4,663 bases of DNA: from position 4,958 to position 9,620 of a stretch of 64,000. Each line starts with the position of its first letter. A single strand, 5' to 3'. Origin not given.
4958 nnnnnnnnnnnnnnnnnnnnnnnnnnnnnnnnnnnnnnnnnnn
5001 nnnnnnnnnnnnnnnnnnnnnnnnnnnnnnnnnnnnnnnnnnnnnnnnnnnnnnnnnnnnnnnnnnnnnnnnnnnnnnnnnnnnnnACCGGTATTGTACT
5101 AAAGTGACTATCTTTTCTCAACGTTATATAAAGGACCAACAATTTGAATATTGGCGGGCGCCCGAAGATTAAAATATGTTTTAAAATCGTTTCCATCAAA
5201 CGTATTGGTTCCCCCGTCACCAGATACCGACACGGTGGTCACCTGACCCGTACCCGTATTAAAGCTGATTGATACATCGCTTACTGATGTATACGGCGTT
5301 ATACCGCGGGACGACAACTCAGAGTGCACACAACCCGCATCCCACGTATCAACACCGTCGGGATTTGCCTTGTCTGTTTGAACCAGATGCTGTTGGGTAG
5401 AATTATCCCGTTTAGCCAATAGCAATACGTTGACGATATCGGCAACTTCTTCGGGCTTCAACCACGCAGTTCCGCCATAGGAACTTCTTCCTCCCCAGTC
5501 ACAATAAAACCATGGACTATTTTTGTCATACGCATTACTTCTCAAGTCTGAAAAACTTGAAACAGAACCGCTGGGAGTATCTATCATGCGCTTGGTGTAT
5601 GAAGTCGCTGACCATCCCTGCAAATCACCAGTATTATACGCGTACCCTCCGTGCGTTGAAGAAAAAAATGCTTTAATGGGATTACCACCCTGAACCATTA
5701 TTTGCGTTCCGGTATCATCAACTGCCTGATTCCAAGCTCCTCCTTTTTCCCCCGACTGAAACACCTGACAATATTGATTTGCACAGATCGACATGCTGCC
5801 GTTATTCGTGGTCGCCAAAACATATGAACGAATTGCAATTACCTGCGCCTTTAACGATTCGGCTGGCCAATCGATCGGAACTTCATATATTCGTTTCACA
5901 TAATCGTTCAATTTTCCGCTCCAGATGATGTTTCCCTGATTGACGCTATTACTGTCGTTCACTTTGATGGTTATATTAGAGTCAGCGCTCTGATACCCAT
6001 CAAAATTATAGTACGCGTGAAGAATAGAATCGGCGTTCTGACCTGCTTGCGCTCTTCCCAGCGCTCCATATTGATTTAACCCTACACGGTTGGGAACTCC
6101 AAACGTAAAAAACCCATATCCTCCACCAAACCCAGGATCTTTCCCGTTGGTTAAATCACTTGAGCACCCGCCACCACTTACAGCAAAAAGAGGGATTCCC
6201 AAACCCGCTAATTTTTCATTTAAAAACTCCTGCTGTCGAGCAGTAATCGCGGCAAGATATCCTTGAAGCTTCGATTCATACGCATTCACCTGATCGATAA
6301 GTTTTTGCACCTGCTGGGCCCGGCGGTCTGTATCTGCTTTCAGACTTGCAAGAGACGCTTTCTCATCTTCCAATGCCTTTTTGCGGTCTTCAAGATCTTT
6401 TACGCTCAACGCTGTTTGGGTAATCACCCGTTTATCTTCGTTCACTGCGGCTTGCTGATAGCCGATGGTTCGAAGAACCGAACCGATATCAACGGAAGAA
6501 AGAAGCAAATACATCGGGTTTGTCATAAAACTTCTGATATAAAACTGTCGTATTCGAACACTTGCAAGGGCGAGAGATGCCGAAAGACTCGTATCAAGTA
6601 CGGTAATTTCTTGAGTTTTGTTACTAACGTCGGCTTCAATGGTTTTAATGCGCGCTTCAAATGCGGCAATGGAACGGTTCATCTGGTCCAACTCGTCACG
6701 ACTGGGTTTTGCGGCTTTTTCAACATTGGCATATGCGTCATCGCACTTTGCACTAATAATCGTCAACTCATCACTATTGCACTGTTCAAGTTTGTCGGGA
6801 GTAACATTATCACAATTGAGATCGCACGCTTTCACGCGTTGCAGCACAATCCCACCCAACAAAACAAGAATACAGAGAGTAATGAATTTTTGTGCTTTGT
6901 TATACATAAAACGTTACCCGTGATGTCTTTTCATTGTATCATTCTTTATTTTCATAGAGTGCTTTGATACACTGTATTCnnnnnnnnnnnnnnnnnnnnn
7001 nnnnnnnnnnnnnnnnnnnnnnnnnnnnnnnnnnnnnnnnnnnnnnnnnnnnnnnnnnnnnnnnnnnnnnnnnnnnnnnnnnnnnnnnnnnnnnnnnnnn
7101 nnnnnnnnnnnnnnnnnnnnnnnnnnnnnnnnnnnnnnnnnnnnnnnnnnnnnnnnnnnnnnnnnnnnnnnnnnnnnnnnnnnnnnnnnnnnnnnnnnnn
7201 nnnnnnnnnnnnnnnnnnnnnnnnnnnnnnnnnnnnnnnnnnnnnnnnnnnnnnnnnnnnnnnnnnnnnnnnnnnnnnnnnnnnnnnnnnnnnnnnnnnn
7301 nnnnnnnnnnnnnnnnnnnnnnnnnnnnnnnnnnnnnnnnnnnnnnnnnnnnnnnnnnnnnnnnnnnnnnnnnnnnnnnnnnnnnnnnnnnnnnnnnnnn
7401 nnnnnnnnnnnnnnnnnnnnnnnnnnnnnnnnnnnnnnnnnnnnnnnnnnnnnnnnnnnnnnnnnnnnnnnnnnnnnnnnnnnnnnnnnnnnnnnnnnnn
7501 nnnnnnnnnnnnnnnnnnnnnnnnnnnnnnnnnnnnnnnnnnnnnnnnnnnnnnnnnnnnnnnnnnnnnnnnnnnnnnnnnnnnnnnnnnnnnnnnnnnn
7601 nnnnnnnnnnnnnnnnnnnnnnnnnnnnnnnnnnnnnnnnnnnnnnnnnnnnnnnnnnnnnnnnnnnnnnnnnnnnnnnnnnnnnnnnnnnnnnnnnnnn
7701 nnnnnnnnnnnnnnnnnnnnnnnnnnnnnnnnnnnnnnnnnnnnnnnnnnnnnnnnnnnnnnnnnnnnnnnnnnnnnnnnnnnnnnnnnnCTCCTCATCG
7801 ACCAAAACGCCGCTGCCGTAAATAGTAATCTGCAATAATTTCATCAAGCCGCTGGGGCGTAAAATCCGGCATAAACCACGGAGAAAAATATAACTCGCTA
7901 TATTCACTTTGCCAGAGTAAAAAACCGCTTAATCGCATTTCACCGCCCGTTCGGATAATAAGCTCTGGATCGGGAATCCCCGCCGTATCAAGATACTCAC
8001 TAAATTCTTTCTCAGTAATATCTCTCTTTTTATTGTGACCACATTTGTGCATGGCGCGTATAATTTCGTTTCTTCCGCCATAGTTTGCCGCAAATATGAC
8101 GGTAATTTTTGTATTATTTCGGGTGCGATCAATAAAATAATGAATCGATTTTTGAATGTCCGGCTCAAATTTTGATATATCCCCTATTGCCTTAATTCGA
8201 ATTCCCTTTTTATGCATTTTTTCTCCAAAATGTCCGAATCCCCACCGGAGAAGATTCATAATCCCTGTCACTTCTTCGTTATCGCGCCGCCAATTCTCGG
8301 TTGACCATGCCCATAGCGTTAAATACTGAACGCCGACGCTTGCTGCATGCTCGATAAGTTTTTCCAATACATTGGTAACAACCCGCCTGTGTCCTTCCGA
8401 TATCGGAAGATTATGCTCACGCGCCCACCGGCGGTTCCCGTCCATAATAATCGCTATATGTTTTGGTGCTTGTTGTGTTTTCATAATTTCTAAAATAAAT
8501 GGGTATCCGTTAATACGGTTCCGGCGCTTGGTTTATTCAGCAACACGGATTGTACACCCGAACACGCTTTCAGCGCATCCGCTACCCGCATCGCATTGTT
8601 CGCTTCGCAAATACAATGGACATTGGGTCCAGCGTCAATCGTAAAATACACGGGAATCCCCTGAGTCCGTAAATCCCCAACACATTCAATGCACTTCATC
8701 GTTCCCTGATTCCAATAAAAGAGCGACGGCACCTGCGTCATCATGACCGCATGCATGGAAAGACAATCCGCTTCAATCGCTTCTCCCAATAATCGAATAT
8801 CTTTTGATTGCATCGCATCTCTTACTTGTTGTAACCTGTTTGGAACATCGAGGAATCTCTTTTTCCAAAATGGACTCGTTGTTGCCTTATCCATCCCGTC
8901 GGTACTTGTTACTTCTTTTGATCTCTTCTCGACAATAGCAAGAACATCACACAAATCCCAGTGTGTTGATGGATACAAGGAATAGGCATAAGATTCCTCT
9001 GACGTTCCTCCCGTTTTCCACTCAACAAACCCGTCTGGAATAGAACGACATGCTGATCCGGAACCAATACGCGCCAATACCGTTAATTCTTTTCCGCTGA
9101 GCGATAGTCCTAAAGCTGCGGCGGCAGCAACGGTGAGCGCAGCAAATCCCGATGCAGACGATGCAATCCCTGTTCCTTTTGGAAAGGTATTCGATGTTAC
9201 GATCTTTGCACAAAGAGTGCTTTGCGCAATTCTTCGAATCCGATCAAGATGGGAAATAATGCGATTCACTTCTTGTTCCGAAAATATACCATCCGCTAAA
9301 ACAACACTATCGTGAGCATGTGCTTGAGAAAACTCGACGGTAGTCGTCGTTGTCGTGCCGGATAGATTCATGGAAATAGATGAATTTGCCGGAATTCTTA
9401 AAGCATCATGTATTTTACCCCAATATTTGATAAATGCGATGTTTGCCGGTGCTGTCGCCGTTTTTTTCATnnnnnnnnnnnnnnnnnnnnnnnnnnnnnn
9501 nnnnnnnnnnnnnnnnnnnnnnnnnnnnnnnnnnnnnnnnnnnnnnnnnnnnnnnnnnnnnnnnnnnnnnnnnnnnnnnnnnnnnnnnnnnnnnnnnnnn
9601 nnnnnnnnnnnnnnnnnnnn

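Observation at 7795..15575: Complete mevalonate pathway operon of archaeal/eukaryotic flavour in a bacterium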

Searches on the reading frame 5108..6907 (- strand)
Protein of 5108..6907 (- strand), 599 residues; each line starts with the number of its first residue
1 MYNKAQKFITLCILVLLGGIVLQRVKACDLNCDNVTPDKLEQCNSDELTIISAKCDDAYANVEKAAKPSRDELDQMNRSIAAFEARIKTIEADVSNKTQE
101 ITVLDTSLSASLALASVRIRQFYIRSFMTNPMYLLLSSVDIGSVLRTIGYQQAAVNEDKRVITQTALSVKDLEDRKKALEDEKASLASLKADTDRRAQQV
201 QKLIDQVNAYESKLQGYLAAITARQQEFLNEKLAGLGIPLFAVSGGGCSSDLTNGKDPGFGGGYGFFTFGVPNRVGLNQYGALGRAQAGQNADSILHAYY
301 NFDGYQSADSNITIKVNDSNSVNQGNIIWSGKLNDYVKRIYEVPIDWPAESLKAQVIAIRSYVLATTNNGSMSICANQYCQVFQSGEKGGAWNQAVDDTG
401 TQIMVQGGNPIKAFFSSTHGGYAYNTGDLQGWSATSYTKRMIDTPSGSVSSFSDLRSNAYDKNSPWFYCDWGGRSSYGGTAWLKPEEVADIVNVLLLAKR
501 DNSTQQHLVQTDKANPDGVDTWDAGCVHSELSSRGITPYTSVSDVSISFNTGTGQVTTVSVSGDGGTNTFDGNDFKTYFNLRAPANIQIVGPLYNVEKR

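Call 3: search_protein_families(library=pfam, proteins=[window:5108-6907:-])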
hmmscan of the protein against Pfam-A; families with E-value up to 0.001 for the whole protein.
window:5108-6907:- (599 aa): 1 family
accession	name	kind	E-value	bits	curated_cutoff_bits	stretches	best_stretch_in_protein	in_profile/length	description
PF08486.15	SpoIID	-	1.2e-11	45.5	23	1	332-404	12-95/97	Stage II sporulation protein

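Call 4: search_protein_families(library=ncbifam, proteins=[window:5108-6907:-])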
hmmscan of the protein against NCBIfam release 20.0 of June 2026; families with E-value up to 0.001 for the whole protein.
window:5108-6907:- (599 aa): 2 families
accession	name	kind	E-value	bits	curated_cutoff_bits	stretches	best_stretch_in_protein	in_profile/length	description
TIGR02669.1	SpoIID_LytB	domain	1.9e-26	93.6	83.3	1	332-458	7-138/270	SpoIID/LytB domain-containing protein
TIGR02870.1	spore_II_D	equivalog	4.5e-15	55.6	234.75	1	325-429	66-194/338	stage II sporulation protein D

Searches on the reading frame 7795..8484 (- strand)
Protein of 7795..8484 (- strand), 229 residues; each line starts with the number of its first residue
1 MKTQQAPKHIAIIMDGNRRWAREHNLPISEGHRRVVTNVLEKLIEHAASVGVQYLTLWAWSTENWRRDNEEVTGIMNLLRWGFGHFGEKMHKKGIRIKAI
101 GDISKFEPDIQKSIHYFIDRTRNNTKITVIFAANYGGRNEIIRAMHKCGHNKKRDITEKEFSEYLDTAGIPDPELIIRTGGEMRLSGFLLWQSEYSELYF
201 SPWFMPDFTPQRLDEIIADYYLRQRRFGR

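Call 3: search_protein_families(library=pfam, proteins=[window:7795-8484:-])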
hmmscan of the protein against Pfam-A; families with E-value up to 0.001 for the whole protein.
window:7795-8484:- (229 aa): 1 family
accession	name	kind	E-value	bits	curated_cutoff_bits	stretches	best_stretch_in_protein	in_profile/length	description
PF01255.24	Prenyltransf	-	3.4e-72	243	27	1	13-228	1-219/219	Putative undecaprenyl diphosphate synthase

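Call 4: search_protein_families(library=ncbifam, proteins=[window:7795-8484:-])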
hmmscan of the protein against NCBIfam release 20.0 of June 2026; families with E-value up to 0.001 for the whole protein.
window:7795-8484:- (229 aa): 16 families
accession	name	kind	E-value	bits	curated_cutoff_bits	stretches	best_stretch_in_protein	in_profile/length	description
NF011405.0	PRK14830.1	equivalog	1.5e-73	247.4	304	1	2-229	18-250/251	undecaprenyl pyrophosphate synthase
TIGR00055.1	uppS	equivalog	1.9e-72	243.4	109.55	1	7-228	2-228/228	polyprenyl diphosphate synthase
NF011408.0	PRK14834.1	equivalog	5.5e-72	242.2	348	1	3-228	14-244/252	isoprenyl transferase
NF011407.0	PRK14833.1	equivalog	1e-71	241.3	325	1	5-228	3-230/233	di-trans,poly-cis-decaprenylcistransferase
NF011406.0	PRK14831.1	subfamily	6.1e-65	218.9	375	1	2-229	19-251/256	undecaprenyl pyrophosphate synthase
NF011413.0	PRK14840.1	equivalog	2.4e-61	207.5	410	1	2-229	14-250/250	isoprenyl transferase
NF011411.0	PRK14838.1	equivalog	3.5e-61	206.6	417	1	4-229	10-238/244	isoprenyl transferase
NF011404.0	PRK14829.1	equivalog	6.6e-59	199.3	372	1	4-229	28-258/260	isoprenyl transferase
NF011412.0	PRK14839.1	equivalog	7e-56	189.3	334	1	5-228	8-227/240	di-trans,poly-cis-decaprenylcistransferase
NF011414.0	PRK14841.1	equivalog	1.8e-54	184.9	401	1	6-228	3-228/233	isoprenyl transferase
NF011415.0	PRK14842.1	equivalog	3.7e-54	183.7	360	1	5-228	7-236/241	isoprenyl transferase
NF011410.0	PRK14837.1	equivalog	1.4e-53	181.9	342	1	1-229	1-230/230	undecaprenyl pyrophosphate synthase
NF007596.1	PRK10240.1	equivalog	3.7e-50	170.6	418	1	4-228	13-242/251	(2E,6E)-farnesyl-diphosphate-specific ditrans,polycis-undecaprenyl-diphosphate synthase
NF011409.0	PRK14835.1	equivalog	6.2e-49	166.8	425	1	5-229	44-279/279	isoprenyl transferase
NF011403.0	PRK14828.1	equivalog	2.1e-46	158.4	348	1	2-229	24-258/258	isoprenyl transferase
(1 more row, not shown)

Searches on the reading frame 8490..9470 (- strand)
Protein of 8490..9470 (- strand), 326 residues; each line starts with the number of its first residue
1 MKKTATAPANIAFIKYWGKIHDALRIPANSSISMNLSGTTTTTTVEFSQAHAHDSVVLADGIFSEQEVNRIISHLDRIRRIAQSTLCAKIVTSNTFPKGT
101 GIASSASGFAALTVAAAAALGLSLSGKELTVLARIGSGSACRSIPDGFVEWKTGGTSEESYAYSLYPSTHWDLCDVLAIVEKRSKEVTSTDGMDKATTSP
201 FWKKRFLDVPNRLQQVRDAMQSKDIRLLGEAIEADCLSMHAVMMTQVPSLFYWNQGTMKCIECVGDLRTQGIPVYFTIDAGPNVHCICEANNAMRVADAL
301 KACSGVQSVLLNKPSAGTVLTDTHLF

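Call 3: search_protein_families(library=pfam, proteins=[window:8490-9470:-])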
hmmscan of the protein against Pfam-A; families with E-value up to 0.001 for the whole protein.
window:8490-9470:- (326 aa): 3 families
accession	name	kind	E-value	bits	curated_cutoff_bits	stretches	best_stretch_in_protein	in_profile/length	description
PF22700.2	MVD-like_N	-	3.1e-52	176.8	27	1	7-162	1-157/157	Diphosphomevalonate decarboxylase-like N-terminal domain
PF18376.6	MDD_C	-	6.1e-21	75.5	23.2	1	177-305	3-135/186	Mevalonate 5-diphosphate decarboxylase C-terminal domain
PF00288.32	GHMP_kinases_N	-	1.3e-07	32.2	22.3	1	83-140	15-70/87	GHMP kinases N terminal domain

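Call 4: search_protein_families(library=ncbifam, proteins=[window:8490-9470:-])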
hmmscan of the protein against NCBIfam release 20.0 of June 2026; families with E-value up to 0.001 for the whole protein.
window:8490-9470:- (326 aa): 6 families
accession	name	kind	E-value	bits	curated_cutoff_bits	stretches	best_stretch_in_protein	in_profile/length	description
TIGR01240.1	mevDPdecarb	equivalog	2.5e-78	263.2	171.35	1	4-300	2-300/305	diphosphomevalonate decarboxylase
NF040704.1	IPP_alt_MvaD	equivalog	1.7e-52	178.5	475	1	3-312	2-308/323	phosphomevalonate decarboxylase MvaD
NF040847.1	mev_decarb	equivalog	3.3e-10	39.7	560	1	11-292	44-323/350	bisphosphomevalonate decarboxylase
NF040848.1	mev_kinase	equivalog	6.9e-05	22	440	1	21-305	24-306/323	mevalonate-3-kinase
TIGR00549.1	mevalon_kin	equivalog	0.0003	20.4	163.05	1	33-134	21-127/276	mevalonate kinase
NF002288.1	PRK01212.1-4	equivalog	0.00092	18.3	194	0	62-141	51-130/303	homoserine kinase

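Call 24: search_solved_structures(query=window:8490-9470:-, max_evalue=0.001)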
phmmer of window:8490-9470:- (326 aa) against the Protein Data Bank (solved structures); distinct sequences matched with E-value up to 0.001: 18.
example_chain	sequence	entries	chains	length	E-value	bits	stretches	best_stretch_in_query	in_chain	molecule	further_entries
6n0z_A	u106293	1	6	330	4.3e-87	295.8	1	3-317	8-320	Diphosphomevalonate decarboxylase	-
6n0x_A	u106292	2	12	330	2e-85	290.4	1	3-317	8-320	Diphosphomevalonate decarboxylase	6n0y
5v2l_A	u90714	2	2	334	3.5e-65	223.9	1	5-294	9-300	Mevalonate diphosphate decarboxylase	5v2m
6e2s_A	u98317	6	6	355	4.3e-65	223.6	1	5-294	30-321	Mevalonate diphosphate decarboxylase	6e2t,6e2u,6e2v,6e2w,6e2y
2hk2_A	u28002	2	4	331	3.7e-56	194.2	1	5-300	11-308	Diphosphomevalonate decarboxylase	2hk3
3qt5_A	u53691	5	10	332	4.2e-53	184.2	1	5-299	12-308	Mevalonate diphosphate decarboxylase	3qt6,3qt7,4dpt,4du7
3qt8_A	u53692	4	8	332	1.1e-52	182.8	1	5-299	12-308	Mevalonate diphosphate decarboxylase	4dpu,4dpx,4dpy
4dpw_A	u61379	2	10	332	5.5e-52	180.5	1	5-299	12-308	Mevalonate diphosphate decarboxylase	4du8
5gmd_A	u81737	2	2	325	1.5e-46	162.7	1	4-315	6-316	Diphosphomevalonate decarboxylase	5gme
4z7c_A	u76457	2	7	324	1.5e-46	162.7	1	4-315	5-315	Diphosphomevalonate decarboxylase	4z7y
6n10_A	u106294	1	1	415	9.6e-41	143.6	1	4-290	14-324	Diphosphomevalonate decarboxylase MVD1, peroxisomal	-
6xr5_A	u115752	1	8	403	1.3e-40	143.1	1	3-300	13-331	Diphosphomevalonate decarboxylase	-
1fi4_A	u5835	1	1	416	4e-38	135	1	4-293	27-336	MEVALONATE 5-DIPHOSPHATE DECARBOXYLASE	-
3f0n_A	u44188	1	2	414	8.2e-38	134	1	4-286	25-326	MEVALONATE PYROPHOSPHATE DECARBOXYLASE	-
2gs8_A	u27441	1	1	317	1.2e-36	130.1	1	4-300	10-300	mevalonate pyrophosphate decarboxylase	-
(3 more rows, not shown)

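Call 44: search_solved_structures(query=window:8490-9470:-, max_evalue=1e-40, show_alignments=5)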
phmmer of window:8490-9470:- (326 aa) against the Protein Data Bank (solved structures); distinct sequences matched with E-value up to 1e-40: 11.
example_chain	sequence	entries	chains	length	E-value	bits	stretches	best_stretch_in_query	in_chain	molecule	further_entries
6n0z_A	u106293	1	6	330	4.3e-87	295.8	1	3-317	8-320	Diphosphomevalonate decarboxylase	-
6n0x_A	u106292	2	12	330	2e-85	290.4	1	3-317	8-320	Diphosphomevalonate decarboxylase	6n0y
5v2l_A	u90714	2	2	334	3.5e-65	223.9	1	5-294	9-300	Mevalonate diphosphate decarboxylase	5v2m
6e2s_A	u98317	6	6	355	4.3e-65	223.6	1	5-294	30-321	Mevalonate diphosphate decarboxylase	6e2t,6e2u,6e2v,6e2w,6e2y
2hk2_A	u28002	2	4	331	3.7e-56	194.2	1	5-300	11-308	Diphosphomevalonate decarboxylase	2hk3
3qt5_A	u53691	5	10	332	4.2e-53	184.2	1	5-299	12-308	Mevalonate diphosphate decarboxylase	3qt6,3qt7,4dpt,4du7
3qt8_A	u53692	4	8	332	1.1e-52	182.8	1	5-299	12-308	Mevalonate diphosphate decarboxylase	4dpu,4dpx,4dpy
4dpw_A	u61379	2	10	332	5.5e-52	180.5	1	5-299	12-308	Mevalonate diphosphate decarboxylase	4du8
5gmd_A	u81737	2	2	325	1.5e-46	162.7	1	4-315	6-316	Diphosphomevalonate decarboxylase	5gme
4z7c_A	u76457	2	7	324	1.5e-46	162.7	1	4-315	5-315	Diphosphomevalonate decarboxylase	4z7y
6n10_A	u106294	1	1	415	9.6e-41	143.6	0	4-290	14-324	Diphosphomevalonate decarboxylase MVD1, peroxisomal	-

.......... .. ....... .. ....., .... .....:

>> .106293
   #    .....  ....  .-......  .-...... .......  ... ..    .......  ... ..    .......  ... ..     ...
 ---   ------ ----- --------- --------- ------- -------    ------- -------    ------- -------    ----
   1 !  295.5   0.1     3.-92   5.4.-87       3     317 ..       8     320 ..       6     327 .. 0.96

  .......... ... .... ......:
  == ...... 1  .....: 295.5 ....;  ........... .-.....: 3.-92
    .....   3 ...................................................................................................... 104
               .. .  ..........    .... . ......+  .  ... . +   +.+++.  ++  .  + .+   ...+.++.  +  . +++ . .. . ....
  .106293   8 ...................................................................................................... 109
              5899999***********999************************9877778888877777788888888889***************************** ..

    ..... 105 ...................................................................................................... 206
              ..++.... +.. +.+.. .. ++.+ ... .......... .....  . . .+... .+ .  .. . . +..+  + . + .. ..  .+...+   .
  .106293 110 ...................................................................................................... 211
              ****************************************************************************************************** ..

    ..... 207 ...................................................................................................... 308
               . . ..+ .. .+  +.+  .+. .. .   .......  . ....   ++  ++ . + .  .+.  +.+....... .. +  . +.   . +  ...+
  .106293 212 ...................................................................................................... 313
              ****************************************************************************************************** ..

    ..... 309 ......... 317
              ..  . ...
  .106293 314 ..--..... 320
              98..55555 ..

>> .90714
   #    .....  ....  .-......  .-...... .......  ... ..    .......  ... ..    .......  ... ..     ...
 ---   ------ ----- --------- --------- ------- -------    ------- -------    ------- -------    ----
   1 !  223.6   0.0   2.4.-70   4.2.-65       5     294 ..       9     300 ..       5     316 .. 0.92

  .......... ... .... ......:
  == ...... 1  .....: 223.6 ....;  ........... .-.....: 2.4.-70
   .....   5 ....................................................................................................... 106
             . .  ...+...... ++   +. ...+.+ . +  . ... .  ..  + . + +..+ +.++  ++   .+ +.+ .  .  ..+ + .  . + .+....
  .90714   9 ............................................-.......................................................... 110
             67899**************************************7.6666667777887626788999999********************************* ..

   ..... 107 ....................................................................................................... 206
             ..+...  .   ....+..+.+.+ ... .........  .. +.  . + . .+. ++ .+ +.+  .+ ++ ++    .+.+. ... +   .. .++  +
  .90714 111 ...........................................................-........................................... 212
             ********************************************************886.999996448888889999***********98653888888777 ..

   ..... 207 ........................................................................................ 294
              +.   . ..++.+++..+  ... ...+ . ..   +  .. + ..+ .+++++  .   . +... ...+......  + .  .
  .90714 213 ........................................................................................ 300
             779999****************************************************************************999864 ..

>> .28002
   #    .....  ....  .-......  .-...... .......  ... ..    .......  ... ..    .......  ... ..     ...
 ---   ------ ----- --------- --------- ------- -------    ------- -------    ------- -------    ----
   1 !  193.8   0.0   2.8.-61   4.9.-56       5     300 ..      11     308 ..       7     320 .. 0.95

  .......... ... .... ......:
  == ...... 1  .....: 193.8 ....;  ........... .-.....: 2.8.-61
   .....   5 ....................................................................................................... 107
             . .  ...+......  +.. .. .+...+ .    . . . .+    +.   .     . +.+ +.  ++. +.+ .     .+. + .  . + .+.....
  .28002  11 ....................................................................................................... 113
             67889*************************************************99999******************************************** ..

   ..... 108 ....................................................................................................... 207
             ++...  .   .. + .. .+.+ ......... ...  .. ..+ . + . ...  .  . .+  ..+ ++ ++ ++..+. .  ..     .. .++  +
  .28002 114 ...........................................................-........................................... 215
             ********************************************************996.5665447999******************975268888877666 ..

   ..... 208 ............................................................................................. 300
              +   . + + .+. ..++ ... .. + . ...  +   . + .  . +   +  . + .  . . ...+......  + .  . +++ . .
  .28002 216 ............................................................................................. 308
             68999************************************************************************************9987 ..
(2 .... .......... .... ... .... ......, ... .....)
